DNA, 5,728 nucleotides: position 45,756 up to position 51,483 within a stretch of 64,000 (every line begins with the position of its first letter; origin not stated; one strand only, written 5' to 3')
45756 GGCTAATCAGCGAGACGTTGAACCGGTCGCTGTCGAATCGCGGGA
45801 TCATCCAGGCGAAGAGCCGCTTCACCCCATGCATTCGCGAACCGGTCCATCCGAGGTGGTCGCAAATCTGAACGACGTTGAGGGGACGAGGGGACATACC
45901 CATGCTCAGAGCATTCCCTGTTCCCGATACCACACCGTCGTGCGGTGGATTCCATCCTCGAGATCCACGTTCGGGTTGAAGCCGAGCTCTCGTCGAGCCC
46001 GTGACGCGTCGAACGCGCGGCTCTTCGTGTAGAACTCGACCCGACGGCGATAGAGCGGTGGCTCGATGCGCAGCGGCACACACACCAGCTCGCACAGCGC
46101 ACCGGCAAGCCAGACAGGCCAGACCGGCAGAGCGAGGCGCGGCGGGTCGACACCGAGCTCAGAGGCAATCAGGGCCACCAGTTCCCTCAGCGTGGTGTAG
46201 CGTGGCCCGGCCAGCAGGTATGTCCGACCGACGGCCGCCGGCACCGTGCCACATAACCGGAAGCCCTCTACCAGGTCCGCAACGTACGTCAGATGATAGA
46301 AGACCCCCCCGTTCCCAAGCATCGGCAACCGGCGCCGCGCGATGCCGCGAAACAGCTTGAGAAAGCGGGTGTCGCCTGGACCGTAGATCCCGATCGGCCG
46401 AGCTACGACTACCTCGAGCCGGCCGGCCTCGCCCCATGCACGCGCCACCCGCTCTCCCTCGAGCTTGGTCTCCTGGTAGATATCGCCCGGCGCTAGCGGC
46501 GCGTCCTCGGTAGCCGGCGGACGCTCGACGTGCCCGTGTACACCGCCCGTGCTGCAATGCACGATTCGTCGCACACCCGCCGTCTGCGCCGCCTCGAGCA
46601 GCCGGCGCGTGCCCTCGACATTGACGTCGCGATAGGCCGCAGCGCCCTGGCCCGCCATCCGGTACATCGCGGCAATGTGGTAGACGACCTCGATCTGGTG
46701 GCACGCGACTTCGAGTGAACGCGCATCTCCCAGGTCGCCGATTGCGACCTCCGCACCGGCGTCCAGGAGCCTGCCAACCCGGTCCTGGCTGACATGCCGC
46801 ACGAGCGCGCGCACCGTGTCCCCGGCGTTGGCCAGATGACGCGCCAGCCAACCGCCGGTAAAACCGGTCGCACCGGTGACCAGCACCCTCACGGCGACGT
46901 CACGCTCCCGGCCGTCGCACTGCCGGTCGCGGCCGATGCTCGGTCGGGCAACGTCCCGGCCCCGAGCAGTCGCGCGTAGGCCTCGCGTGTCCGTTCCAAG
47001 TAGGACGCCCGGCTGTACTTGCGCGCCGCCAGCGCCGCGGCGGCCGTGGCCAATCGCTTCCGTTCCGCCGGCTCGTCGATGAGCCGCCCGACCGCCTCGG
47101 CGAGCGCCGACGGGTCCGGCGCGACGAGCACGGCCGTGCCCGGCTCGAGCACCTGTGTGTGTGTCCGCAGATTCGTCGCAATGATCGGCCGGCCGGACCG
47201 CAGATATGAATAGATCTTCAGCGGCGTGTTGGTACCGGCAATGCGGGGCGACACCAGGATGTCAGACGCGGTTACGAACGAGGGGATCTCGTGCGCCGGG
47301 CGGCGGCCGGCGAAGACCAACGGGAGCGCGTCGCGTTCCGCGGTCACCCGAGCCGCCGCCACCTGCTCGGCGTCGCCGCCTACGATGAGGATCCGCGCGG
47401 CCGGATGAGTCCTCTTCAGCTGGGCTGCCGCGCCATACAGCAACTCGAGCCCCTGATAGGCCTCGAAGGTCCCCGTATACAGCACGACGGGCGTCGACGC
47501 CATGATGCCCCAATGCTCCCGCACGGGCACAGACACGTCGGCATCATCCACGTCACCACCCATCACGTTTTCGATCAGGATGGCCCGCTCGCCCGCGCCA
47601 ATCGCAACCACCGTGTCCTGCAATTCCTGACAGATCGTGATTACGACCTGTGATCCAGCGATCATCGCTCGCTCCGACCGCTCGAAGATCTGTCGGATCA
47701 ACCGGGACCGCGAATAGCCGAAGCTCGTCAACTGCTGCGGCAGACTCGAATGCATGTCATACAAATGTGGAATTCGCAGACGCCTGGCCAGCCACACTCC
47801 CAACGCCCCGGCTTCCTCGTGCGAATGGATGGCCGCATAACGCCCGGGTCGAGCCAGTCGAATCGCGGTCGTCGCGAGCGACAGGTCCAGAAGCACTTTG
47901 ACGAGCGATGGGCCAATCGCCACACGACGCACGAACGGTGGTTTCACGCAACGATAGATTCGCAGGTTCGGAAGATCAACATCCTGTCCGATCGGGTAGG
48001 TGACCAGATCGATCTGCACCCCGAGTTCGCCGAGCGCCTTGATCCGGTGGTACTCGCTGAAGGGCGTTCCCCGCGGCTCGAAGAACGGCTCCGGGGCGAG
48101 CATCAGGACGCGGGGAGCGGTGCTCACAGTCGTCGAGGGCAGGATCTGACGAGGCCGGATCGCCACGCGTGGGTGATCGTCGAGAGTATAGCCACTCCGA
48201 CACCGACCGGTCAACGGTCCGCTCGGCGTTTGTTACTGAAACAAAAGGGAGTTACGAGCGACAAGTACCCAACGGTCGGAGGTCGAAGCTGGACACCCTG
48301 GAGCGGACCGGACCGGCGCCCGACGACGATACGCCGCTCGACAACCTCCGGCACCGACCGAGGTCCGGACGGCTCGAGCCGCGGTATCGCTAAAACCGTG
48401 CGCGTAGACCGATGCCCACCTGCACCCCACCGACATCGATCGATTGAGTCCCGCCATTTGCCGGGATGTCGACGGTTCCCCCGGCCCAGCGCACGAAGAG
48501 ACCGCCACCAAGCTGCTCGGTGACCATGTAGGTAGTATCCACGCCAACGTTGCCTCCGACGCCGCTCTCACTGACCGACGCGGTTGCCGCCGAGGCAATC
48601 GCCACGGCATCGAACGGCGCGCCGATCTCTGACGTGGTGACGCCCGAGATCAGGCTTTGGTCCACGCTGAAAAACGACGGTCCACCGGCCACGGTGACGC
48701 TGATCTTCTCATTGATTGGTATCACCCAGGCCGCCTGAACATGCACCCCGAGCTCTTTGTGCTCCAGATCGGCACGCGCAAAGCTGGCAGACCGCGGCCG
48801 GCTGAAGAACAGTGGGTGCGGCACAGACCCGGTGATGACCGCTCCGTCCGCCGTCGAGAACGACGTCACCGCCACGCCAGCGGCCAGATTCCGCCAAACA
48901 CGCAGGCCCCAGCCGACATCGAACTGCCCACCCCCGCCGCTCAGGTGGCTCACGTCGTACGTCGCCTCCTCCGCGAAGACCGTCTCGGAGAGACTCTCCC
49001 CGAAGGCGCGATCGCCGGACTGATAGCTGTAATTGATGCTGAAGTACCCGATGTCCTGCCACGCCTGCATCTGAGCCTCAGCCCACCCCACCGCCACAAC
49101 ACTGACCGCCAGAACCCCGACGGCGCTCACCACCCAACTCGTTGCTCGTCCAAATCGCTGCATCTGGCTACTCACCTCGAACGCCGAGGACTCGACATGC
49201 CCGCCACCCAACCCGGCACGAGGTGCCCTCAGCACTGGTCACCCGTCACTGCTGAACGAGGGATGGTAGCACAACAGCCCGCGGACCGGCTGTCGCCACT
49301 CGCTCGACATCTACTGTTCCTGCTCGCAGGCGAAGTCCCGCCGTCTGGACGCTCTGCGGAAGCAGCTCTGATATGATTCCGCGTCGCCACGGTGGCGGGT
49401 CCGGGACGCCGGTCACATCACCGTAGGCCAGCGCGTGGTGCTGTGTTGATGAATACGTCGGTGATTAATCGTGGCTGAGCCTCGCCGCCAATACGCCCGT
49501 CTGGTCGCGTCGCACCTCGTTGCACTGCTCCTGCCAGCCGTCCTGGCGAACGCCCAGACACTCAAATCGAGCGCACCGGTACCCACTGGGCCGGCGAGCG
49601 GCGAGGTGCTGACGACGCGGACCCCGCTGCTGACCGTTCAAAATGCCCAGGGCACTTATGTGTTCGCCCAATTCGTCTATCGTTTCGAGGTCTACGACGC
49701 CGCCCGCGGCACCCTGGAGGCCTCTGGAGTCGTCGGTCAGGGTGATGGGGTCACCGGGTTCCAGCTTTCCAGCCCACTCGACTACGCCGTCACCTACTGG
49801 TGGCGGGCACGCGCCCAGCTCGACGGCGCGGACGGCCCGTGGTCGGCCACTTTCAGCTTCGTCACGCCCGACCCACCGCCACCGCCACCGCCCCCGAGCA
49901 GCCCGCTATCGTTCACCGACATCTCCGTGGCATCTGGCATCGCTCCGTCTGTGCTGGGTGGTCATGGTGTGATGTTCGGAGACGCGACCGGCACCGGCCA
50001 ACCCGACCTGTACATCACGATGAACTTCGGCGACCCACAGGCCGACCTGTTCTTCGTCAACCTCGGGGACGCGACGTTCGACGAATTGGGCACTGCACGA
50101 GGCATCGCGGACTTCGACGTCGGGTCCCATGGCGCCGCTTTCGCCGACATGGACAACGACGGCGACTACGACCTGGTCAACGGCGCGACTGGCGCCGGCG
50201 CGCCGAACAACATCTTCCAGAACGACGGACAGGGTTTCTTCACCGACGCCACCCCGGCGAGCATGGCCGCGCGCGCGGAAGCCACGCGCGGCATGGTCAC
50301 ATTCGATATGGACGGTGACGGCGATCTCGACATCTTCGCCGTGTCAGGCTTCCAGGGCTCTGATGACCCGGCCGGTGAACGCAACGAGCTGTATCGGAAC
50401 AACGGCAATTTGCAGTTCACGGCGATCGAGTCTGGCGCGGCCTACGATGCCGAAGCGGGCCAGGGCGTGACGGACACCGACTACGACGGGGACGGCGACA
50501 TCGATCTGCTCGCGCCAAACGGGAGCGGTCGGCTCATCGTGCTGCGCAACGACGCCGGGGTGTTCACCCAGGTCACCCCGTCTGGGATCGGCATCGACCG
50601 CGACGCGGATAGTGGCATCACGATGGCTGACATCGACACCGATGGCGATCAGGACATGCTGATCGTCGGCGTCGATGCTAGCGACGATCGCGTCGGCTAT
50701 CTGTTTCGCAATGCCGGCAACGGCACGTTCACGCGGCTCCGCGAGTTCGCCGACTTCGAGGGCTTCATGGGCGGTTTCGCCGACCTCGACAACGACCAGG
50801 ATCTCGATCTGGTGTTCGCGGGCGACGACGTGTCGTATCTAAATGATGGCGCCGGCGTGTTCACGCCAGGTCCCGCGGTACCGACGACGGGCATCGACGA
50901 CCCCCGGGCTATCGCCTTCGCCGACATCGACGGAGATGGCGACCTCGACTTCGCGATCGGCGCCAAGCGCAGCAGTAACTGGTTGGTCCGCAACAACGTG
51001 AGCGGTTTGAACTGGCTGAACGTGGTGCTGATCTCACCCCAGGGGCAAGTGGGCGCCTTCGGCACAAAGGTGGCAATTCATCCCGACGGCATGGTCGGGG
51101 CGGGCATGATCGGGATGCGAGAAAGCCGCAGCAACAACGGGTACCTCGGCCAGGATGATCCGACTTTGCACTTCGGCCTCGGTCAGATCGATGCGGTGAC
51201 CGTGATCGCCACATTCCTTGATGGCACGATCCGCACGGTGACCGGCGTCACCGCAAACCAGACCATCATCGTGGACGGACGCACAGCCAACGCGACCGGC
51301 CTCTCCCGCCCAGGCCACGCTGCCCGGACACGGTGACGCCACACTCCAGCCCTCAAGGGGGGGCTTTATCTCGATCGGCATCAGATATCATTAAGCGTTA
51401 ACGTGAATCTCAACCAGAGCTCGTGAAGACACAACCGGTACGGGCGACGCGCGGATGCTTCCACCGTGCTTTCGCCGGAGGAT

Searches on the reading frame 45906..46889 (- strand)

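Call 55: search_protein_families(library=pfam, proteins=[window:45906-46889:-], max_evalue=0.0001)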
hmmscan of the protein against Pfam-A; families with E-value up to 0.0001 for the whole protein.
window:45906-46889:- (327 aa): 8 families
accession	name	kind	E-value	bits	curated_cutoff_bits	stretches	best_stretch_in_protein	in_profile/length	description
PF01370.27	Epimerase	-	3.4e-38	131.8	20.9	1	2-218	1-229/240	NAD dependent epimerase/dehydratase family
PF16363.11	GDP_Man_Dehyd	-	4.1e-32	112.4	27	1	3-316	1-331/332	GDP-mannose 4,6 dehydratase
PF01073.25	3Beta_HSD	-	1.3e-26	93.7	22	1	3-206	1-221/280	3-beta hydroxysteroid dehydrogenase/isomerase family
PF05368.20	NmrA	-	1.1e-16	61.7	27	1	1-121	4-114/298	NmrA-like family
PF13460.12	NAD_binding_10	-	1.1e-16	61.6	27.2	1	6-165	1-143/184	NAD(P)H-binding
PF07993.18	NAD_binding_4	-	2.9e-16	59.8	20.1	1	4-170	1-209/258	Male sterility protein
PF04321.23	RmlD_sub_bind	-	4.1e-15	56.1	27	1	1-208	2-191/287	RmlD substrate binding domain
PF02719.21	Polysacc_synt_2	-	7.4e-08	32.4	20.2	1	2-114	1-128/293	Polysaccharide biosynthesis protein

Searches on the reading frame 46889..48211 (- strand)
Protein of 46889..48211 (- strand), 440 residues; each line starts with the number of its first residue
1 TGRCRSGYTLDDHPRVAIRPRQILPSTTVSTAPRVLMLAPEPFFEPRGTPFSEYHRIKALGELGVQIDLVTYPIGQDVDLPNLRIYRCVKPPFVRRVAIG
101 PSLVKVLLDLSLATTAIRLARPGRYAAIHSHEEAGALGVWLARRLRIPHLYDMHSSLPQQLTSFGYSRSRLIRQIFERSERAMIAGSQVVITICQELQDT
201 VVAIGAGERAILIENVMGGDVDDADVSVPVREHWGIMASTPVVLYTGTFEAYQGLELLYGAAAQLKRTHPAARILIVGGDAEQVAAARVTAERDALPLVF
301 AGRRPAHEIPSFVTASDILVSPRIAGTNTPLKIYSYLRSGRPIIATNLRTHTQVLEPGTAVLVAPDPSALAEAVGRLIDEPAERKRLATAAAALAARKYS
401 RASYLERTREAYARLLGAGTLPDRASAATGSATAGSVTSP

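Call 55: search_protein_families(library=pfam, proteins=[window:46889-48211:-], max_evalue=0.0001)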
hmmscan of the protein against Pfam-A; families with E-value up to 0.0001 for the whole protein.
window:46889-48211:- (440 aa): 5 families
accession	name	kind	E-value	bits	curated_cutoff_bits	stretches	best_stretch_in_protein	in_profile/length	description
PF13692.12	Glyco_trans_1_4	-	4.2e-19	69.7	27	1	241-379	2-141/142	Glycosyl transferases group 1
PF00534.26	Glycos_transf_1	-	3.4e-17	63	26.4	1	235-391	10-169/172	Glycosyl transferases group 1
PF13579.12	Glyco_trans_4_4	-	9.6e-15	55.7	29.7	1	57-210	11-152/158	Glycosyl transferase 4-like domain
PF13439.12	Glyco_transf_4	-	1.1e-11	45.6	28.5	1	57-214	12-163/170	Glycosyltransferase Family 4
PF13524.12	Glyco_trans_1_2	-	1.6e-08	35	25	1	265-400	9-134/144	Glycosyl transferase-like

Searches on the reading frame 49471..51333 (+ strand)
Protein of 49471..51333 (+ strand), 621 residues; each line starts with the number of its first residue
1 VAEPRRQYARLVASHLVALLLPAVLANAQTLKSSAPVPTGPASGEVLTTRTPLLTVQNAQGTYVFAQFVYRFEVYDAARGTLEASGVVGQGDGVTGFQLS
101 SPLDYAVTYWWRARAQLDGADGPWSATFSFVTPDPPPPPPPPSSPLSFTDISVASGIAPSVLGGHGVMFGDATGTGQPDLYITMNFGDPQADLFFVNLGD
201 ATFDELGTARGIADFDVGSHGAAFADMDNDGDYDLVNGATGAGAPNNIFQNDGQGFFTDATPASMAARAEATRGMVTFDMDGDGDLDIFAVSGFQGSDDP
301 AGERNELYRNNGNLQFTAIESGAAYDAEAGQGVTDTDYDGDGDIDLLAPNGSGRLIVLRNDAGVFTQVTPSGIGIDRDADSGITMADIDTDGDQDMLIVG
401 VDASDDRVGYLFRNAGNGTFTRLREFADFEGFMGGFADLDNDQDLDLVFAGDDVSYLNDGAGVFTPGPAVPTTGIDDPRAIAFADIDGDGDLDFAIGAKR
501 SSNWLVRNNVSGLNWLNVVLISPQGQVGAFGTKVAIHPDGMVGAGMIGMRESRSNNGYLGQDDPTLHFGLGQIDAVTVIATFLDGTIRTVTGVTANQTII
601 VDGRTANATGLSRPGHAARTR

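Call 4: search_protein_families(library=pfam, proteins=[window:49471-51333:+], max_evalue=0.1)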
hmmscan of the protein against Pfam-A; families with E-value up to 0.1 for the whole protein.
window:49471-51333:+ (621 aa): 5 families
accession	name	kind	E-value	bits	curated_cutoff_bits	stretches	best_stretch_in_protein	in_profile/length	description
PF13517.12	FG-GAP_3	-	3.4e-32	111.3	26.9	6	438-495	1-60/61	FG-GAP-like repeat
PF07593.17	UnbV_ASPIC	-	3.5e-12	46.5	23.4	1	529-599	1-67/68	ASPIC and UnbV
PF01839.29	FG-GAP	-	5e-05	23.5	22.1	1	479-501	3-25/37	FG-GAP repeat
PF20365.3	DUF6660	-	0.0018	19.1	27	0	262-294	19-52/102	Family of unknown function (DUF6660)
PF15725.10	RCDG1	-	0.024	15.5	27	1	136-165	7-36/83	Renal cancer differentiation gene 1 protein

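Call 32: search_protein_families(library=ncbifam, proteins=[window:49471-51333:+], max_evalue=0.01)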
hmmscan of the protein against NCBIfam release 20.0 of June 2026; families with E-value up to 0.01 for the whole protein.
window:49471-51333:+ (621 aa): 1 family
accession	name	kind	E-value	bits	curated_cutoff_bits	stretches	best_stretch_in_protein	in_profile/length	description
NF052323.1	T9SSA_dep_M6i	equivalog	0.0001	20.4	600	0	336-403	792-859/1043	T9SS-dependent M6-like inactivated metalloprotease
